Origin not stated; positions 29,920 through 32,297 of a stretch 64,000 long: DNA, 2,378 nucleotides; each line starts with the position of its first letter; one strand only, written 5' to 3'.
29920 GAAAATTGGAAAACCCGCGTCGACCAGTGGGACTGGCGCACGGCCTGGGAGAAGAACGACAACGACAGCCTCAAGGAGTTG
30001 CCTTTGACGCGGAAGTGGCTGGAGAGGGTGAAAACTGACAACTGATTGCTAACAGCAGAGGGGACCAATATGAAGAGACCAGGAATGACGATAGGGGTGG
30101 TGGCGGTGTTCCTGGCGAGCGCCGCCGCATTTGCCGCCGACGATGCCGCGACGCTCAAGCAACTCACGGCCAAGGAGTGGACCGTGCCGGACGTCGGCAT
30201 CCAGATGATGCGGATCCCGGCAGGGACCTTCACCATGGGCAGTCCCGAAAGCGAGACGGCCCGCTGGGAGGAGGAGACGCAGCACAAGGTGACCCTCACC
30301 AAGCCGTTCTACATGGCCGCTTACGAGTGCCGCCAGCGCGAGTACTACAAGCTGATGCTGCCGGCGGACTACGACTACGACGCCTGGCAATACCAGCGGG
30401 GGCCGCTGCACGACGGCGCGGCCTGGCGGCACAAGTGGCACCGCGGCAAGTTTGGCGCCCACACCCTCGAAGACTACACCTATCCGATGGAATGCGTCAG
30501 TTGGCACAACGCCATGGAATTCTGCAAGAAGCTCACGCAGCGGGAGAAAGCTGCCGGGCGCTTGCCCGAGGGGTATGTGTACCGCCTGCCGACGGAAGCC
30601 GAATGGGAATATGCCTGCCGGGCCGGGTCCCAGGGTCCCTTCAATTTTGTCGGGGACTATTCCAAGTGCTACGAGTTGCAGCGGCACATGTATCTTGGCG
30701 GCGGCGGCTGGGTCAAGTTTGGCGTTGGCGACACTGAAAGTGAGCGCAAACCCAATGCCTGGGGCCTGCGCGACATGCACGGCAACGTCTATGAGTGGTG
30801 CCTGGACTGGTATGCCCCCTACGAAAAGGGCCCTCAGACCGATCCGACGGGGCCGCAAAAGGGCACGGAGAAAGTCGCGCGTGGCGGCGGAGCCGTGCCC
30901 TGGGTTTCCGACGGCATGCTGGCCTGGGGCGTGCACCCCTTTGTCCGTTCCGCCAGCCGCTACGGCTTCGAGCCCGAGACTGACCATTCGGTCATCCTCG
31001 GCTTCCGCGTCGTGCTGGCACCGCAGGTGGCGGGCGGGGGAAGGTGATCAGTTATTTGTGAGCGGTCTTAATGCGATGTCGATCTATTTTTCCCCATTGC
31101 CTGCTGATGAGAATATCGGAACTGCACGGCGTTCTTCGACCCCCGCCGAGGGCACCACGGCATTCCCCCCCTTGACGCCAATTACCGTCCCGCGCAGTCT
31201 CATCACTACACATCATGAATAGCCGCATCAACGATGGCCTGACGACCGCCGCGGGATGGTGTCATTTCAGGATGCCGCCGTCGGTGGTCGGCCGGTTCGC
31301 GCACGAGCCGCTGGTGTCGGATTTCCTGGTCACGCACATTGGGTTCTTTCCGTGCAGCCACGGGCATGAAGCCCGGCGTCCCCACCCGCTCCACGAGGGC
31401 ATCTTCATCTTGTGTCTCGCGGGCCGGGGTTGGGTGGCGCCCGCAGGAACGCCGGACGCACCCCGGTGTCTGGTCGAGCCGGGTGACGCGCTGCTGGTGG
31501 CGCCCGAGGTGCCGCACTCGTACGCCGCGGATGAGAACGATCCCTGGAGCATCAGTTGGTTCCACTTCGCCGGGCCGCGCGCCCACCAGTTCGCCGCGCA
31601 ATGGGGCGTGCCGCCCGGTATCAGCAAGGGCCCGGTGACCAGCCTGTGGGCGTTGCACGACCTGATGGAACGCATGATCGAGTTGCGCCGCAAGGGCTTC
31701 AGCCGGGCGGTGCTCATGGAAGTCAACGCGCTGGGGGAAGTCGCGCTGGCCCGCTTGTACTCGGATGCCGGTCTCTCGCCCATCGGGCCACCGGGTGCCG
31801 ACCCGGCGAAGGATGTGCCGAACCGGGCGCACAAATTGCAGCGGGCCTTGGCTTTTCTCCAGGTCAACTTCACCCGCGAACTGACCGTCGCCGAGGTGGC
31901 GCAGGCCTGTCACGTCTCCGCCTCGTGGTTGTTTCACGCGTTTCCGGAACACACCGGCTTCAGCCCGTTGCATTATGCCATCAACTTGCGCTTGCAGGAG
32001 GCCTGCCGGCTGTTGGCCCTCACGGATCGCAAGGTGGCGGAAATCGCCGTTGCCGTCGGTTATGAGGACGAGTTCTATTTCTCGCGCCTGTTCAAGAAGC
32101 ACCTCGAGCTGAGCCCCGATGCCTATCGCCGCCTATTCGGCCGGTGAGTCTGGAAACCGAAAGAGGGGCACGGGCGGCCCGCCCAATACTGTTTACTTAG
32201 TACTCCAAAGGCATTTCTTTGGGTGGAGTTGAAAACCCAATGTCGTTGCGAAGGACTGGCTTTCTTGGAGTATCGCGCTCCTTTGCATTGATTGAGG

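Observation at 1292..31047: Repeated secreted two-gene cassette: giant HEXXH peptidase-like protein plus non-catalytic FGE/C-lectin-fold partner (best candidate for an undescribed system)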

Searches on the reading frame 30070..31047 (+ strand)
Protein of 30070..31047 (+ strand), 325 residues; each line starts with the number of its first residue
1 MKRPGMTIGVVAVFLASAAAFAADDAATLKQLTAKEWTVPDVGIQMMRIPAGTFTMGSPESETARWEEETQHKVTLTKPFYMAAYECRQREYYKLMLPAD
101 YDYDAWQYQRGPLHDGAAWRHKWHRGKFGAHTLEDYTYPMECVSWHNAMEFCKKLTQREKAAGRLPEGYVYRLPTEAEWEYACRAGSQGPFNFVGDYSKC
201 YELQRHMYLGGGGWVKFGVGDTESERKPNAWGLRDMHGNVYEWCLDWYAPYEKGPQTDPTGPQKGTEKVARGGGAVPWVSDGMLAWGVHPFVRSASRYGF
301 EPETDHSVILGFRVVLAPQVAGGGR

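Call 4: search_protein_families(library=pfam, proteins=[window:30070-31047:+], max_evalue=0.01)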
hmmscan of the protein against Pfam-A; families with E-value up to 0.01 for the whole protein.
window:30070-31047:+ (325 aa): 1 family
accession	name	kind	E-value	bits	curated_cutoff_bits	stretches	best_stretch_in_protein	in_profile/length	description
PF03781.23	FGE-sulfatase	-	4.2e-40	138.5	23.3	1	45-315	4-254/255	Sulfatase-modifying factor enzyme 1-like domain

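Call 21: search_solved_structures(query=window:30070-31047:+, max_evalue=0.001, show_alignments=2)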
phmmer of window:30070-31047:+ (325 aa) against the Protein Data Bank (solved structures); distinct sequences matched with E-value up to 0.001: 22.
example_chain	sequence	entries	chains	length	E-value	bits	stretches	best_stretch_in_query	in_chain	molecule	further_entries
5hha_A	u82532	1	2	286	1e-21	80.9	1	45-269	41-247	PvdO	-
2aft_X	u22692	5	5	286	2e-14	57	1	116-275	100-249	Sulfatase modifying factor 1 | Sulfatase-modifying factor 1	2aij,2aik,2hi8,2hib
2aii_X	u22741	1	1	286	2.3e-14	56.7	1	116-274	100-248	Sulfatase modifying factor 1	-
31dc_A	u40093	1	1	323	2.5e-14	56.6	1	116-275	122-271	Formylglycine-generating enzyme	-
2afy_X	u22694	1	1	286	2.8e-14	56.5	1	116-275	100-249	Sulfatase modifying factor 1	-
1y1e_X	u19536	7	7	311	3e-14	56.4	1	116-274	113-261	C-alpha-formyglycine-generating enzyme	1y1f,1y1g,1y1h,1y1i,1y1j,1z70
5ssy_A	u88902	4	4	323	3.8e-14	56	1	116-274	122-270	Formylglycine-generating enzyme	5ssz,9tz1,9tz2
2y3c_A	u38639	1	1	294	4.3e-14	55.9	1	171-274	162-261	TREPONEMA DENTICOLA VARIABLE PROTEIN 1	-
5ssx_A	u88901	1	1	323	8e-14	55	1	116-274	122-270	Formylglycine-generating enzyme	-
8aru_A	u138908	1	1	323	2.2e-13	53.5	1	116-274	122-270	Formylglycine-generating enzyme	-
9mzu_A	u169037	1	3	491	9.3e-13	51.5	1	137-250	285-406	PorK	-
9ots_A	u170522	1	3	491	9.4e-13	51.5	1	137-250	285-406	Por secretion system protein porK/gldK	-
9p6h_B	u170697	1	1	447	2.7e-12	49.9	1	137-250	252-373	Lipoprotein, putative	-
9myj_B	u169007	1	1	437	7.3e-12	48.5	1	137-250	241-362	Lipoprotein, putative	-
6s07_A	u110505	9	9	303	8.8e-12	48.3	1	171-274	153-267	Formylglycine-generating enzyme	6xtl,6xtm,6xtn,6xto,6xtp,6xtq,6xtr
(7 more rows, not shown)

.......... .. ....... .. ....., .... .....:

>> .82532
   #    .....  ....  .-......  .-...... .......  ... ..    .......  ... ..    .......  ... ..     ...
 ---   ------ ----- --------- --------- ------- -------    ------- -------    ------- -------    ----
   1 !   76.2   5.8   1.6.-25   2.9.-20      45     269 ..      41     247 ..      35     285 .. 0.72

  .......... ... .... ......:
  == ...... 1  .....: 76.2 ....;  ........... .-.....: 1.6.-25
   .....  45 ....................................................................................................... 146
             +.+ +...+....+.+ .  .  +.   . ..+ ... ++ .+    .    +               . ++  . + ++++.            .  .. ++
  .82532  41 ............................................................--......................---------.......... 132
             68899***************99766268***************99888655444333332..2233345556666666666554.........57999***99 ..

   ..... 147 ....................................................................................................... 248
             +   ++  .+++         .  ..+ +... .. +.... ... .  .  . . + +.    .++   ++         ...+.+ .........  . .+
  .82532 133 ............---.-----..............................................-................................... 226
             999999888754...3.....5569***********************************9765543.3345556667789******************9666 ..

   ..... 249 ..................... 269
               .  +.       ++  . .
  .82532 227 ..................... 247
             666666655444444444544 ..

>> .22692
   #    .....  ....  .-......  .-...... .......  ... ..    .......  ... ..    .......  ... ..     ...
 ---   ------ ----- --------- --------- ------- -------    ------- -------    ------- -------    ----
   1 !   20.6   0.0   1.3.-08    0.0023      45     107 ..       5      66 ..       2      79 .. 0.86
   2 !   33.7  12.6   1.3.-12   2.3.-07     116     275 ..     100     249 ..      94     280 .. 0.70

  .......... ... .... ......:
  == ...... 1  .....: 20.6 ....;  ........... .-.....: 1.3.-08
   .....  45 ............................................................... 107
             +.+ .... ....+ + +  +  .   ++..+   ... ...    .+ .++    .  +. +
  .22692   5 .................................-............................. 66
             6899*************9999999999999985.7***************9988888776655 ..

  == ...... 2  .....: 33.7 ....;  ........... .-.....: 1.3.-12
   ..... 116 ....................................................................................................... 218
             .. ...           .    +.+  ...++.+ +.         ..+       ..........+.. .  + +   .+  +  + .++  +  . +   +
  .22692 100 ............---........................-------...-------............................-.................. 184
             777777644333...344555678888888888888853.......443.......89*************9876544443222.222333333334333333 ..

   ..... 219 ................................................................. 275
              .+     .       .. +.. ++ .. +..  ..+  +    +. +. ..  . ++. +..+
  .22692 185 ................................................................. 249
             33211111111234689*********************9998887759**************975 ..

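Call 24: find_homologous_proteins(query=window:30070-31047:+, max_evalue=1e-10)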
Query window:30070-31047:+ (325 aa): 7976 proteins with E <= 1e-10 among 8000 candidates; the best 120 are listed.
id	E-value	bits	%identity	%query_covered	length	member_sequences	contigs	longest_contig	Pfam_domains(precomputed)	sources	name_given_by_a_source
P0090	7.0e-224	761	97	100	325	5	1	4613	PF03781.23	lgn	-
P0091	5.3e-158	544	69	99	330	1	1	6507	PF03781.23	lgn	-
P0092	5.0e-154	531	67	98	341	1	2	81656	PF03781.23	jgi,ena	-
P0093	9.5e-154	530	67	98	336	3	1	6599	PF03781.23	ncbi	-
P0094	1.6e-153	529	70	97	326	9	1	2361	PF03781.23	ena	-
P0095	2.5e-148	512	75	85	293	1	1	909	PF03781.23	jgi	jgi:formylglycine-generating enzyme required for sulfatase activity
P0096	7.1e-144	498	68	94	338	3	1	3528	PF03781.23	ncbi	-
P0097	2.1e-129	450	60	98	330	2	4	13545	PF03781.23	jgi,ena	-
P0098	5.5e-129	449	59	100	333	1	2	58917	PF03781.23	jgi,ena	-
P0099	8.7e-129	448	59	99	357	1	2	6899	PF03781.23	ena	-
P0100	9.7e-129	448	59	99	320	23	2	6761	PF03781.23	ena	-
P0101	1.2e-128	448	61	90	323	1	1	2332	PF03781.23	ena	-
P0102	8.4e-127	441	61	94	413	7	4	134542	PF03781.23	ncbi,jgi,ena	-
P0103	1.9e-126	440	58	97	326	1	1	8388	PF03781.23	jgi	jgi:formylglycine-generating enzyme required for sulfatase activity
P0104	1.5e-123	431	61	93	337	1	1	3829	PF03781.23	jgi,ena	-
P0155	1.3e-106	375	55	91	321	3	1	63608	PF03781.23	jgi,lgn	-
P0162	5.2e-106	373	54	97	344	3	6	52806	PF03781.23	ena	-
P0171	1.4e-105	372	52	96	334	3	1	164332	PF03781.23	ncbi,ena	-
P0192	8.9e-103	362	56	89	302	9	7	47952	PF03781.23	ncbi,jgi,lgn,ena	jgi:formylglycine-generating enzyme required for sulfatase activity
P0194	1.5e-102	362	52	97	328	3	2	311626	PF03781.23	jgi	jgi:formylglycine-generating enzyme required for sulfatase activity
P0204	8.5e-102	359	54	90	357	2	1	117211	PF03781.23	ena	-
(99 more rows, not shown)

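Call 25: find_encoding_contigs(protein=P0194, flank=8000, max_places=2)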
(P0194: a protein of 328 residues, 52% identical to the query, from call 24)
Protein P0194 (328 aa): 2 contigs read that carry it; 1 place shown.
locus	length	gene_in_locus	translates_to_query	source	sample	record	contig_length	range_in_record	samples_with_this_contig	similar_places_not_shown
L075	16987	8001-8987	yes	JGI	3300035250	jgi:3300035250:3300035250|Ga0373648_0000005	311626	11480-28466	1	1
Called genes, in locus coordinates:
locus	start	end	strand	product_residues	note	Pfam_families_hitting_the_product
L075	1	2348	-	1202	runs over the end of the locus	PF19527:DUF6055, PF13385:Laminin_G_3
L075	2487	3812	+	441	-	PF01011:PQQ (faint), PF13360:PQQ_2, PF13570:Beta-prop_ACSF4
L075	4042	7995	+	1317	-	PF19527:DUF6055, PF13385:Laminin_G_3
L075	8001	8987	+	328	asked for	PF03781:FGE-sulfatase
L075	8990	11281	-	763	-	PF18582:HZS_alpha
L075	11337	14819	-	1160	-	PF18582:HZS_alpha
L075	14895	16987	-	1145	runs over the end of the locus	PF18582:HZS_alpha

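Call 26: find_encoding_contigs(protein=P0171, flank=8000, max_places=2)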
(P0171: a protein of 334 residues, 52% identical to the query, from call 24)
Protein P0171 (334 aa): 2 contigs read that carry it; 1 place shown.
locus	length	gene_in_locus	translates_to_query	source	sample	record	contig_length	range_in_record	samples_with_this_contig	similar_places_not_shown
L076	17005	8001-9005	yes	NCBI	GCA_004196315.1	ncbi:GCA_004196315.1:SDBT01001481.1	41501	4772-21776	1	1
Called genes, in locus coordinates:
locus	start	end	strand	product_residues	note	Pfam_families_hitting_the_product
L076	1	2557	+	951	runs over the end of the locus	PF18582:HZS_alpha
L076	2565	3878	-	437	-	PF13570:Beta-prop_ACSF4 (faint), PF13360:PQQ_2, PF01011:PQQ (faint)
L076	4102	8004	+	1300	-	PF19527:DUF6055, PF13385:Laminin_G_3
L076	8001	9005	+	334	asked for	PF03781:FGE-sulfatase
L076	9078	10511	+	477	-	-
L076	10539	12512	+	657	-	PF01839:FG-GAP (faint), PF13517:FG-GAP_3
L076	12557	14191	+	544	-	PF01011:PQQ (faint), PF13570:Beta-prop_ACSF4, PF07774:EMC1_C (faint), PF13360:PQQ_2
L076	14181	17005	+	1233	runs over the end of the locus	PF01326:PPDK_N, PF27448:Rph_4th, PF00391:PEP-utilizers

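Call 27: find_encoding_contigs(protein=P0204, flank=8000, max_places=2)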
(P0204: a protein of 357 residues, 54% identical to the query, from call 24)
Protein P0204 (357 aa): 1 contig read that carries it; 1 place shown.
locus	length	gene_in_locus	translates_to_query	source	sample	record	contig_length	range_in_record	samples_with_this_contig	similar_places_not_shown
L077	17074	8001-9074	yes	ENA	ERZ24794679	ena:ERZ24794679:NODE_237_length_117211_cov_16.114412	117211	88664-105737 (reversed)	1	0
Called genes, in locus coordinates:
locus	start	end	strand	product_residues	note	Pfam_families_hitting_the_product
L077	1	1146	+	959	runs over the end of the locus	PF18582:HZS_alpha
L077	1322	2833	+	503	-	PF13360:PQQ_2, PF13570:Beta-prop_ACSF4 (weak), PF01011:PQQ (faint), PF23727:Beta-prop_FAM234A_B (weak)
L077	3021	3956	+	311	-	PF03781:FGE-sulfatase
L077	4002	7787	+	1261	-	PF19527:DUF6055, PF13385:Laminin_G_3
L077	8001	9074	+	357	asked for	PF03781:FGE-sulfatase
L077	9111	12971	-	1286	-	PF19527:DUF6055, PF25087:GMPPB_C, PF13385:Laminin_G_3, PF17829:GH115_C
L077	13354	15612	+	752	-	PF13424:TPR_12 (weak), PF00515:TPR_1 (weak), PF07719:TPR_2 (weak), PF13414:TPR_11, PF13432:TPR_16, PF14559:TPR_19, PF13414:TPR_11, PF13424:TPR_12 (weak), +12 more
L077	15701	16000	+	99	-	PF01527:HTH_Tnp_1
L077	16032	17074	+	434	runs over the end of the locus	PF00657:Lipase_GDSL, PF13472:Lipase_GDSL_2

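Call 46: predict_structure(alignment_id=A3)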
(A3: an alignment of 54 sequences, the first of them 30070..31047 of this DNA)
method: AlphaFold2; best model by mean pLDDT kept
length: 325 residues; sequences in the alignment: 54
mean_pLDDT: 81.3   pTM: 0.85
mean pLDDT of the five models: 81.3, 79.1, 74.8, 73.3, 72.8
residues with pLDDT >= 90: 124; 70-90: 133; 50-70: 42; < 50: 26
segments of 3 or more residues with pLDDT < 50: 1-3, 5-11, 13-17, 212-215, 323-325
pLDDT, mean of each block of 10 residues (from residue 1): 44 50 79 95 95 93 85 96 93 87 65 60 51 78 89 97 96 96 90 87 85 57 85 88 89 88 85 74 82 82 79 95 50
secondary structure, 60 per line:
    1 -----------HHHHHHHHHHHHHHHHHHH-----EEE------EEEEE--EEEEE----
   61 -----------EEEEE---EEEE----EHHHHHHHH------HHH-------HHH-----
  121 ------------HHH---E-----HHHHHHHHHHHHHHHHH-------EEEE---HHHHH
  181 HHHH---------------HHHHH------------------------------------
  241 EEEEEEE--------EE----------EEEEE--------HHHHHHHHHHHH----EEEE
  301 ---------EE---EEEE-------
elements in order: H12-30 E36-38 E45-49 E52-56 E72-76 E80-83 H89-96 H145-161 E169-172 H176-184 H200-204 E241-247 E268-272 H281-292 E297-300 E315-318

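Call 50: fold_search(model_id=the predicted structure, library=pdb)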
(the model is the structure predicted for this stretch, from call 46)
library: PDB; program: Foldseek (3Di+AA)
matches with E <= 10: 334; with E <= 0.001: 70
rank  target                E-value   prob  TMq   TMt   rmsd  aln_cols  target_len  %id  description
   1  5hha_A                8.0e-18  1.00  0.62  0.76   5.3       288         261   28  Structure of PvdO from Pseudomonas aeruginosa (released 2017-01-18)
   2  5hha_B                2.1e-17  1.00  0.59  0.70   5.8       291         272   27  Structure of PvdO from Pseudomonas aeruginosa (released 2017-01-18)
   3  2y3c                  3.9e-17  1.00  0.61  0.70   4.4       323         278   22  Treponema denticola variable protein 1 (released 2011-08-31)
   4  2afy_X                4.1e-17  1.00  0.54  0.64   6.8       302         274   26  Formylglycine generating enzyme C341S mutant (released 2005-12-13)
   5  1y1h_X                1.0e-16  1.00  0.56  0.66   6.5       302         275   26  human formylglycine generating enzyme, oxidised Cys refined as hydroperoxide (released 2005-05-31)
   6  1y1g_X                1.0e-16  1.00  0.54  0.64   6.8       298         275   26  Human formylglycine generating enzyme, double sulfonic acid form (released 2005-05-31)
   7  1y1j_X                1.3e-16  1.00  0.54  0.64   6.9       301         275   27  human formylglycine generating enzyme, sulfonic acid/desulfurated form (released 2005-05-31)
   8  2aft_X                1.3e-16  1.00  0.53  0.62   7.0       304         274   26  Formylglycine generating enzyme C336S mutant (released 2005-12-13)
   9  8aru_A                1.5e-16  1.00  0.53  0.62   7.0       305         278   26  Crystal Structure of human formylglycine generating enzyme (released 2023-08-23)
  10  1y1e                  1.5e-16  1.00  0.58  0.69   5.4       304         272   25  human formylglycine generating enzyme (released 2005-05-31)
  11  2aii_X                1.7e-16  1.00  0.56  0.65   6.6       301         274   26  wild-type Formylglycine generating enzyme reacted with iodoacetamide (released 2005-12-13)
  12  1z70_X                1.9e-16  1.00  0.54  0.63   6.8       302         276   26  1.15A resolution structure of the formylglycine generating enzyme FGE (released 2005-07-22)
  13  5ssx_A                2.0e-16  1.00  0.54  0.63   6.9       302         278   26  Crystal Structure human formylglycine generating enzyme E130D mutant (released 2023-08-23)
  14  5ssz                  4.9e-16  1.00  0.55  0.63   6.8       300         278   26  Crystal Structure of wild-type human formylglycine generating enzyme bound to Cu(I) (released 2023-08-23)
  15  5ssy                  1.5e-15  1.00  0.55  0.64   6.6       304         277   26  Crystal Structure of human formylglycine generating enzyme (released 2023-08-23)
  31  1y4j_A                1.7e-11  1.00  0.49  0.59   6.9       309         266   23  Crystal structure of the paralogue of the human formylglycine generating enzyme (released 2005-02-08)
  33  1y4j_B                4.8e-11  1.00  0.49  0.58   7.0       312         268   22  Crystal structure of the paralogue of the human formylglycine generating enzyme (released 2005-02-08)
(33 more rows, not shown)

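Call 99: find_encoding_contigs(protein=P0155, flank=6000, max_places=1)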
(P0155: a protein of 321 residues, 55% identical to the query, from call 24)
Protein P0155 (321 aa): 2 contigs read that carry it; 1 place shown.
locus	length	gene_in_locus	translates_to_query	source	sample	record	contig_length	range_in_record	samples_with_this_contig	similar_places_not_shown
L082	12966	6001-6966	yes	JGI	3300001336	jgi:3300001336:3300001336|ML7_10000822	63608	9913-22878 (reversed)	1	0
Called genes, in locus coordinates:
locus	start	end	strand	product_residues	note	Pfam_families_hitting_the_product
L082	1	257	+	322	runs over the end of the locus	PF05066:HARE-HTH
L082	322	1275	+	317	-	PF05235:CHAD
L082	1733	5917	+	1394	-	PF19527:DUF6055, PF02210:Laminin_G_2 (weak), PF13385:Laminin_G_3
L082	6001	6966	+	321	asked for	PF03781:FGE-sulfatase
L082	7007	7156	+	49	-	-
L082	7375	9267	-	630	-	PF02012:BNR (faint), PF24316:Tli3 (faint), PF13088:BNR_2, PF13859:BNR_3, PF21471:Reelin_subrepeat-B (faint)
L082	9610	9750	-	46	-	-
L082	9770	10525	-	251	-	PF00657:Lipase_GDSL, PF13472:Lipase_GDSL_2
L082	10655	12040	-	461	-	PF02056:Glyco_hydro_4, PF11975:Glyco_hydro_4C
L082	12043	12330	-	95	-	-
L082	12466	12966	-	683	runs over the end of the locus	PF03629:SASA (weak)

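Call 100: find_encoding_contigs(protein=P0162, flank=6000, max_places=1)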
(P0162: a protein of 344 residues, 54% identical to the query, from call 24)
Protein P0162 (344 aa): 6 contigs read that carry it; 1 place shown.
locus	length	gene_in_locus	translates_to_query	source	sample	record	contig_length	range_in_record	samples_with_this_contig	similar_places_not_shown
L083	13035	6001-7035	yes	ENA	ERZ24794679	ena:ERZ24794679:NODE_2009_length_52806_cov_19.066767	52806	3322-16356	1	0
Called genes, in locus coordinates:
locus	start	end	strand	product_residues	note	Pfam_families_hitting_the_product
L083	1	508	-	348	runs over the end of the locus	PF03781:FGE-sulfatase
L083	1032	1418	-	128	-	-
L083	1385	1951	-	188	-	-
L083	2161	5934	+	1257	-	PF19527:DUF6055, PF13385:Laminin_G_3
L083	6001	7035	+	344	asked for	PF03781:FGE-sulfatase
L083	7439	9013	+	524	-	-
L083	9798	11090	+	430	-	PF13570:Beta-prop_ACSF4 (faint), PF13360:PQQ_2, PF01011:PQQ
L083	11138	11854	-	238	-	PF12697:Abhydrolase_6 (weak)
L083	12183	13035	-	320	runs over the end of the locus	PF01058:Oxidored_q6, PF14720:NiFe_hyd_SSU_C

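Call 101: find_encoding_contigs(protein=P0192, flank=6000, max_places=1)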
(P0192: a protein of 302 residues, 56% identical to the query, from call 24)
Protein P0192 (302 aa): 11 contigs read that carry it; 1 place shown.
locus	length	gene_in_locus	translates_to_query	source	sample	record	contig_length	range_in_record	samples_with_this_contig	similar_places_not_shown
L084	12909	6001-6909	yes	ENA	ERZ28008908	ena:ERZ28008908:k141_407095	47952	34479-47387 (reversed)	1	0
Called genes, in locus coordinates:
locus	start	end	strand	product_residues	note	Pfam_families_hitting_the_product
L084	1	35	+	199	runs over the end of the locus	?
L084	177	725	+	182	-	-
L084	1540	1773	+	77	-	-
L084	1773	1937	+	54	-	-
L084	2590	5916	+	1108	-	PF19527:DUF6055, PF13385:Laminin_G_3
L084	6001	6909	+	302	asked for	PF03781:FGE-sulfatase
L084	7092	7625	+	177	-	PF00210:Ferritin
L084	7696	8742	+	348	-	PF03590:AsnA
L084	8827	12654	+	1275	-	PF13385:Laminin_G_3, PF20578:aBig_2, PF07944:Beta-AFase-like_GH127_cat, PF20736:Glyco_hydro127M, PF16375:DUF4986 (faint)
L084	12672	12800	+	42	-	-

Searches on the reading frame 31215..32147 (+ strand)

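Call 6: search_protein_families(library=pfam, proteins=[window:31215-32147:+], max_evalue=0.001)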
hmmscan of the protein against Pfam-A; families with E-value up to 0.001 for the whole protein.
window:31215-32147:+ (310 aa): 4 families
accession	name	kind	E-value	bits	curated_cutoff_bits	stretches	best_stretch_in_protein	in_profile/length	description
PF12833.13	HTH_18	-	6e-21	75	33.6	1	229-306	2-79/80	Helix-turn-helix domain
PF00165.29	HTH_AraC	-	2.3e-14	53.6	26.6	1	269-306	6-42/42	Bacterial regulatory helix-turn-helix proteins, AraC family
PF02311.25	AraC_binding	-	5e-14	52.6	21.1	1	43-154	6-112/135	AraC-like ligand binding domain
PF07883.17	Cupin_2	-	0.00018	21.6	27.2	1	56-112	13-65/70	Cupin domain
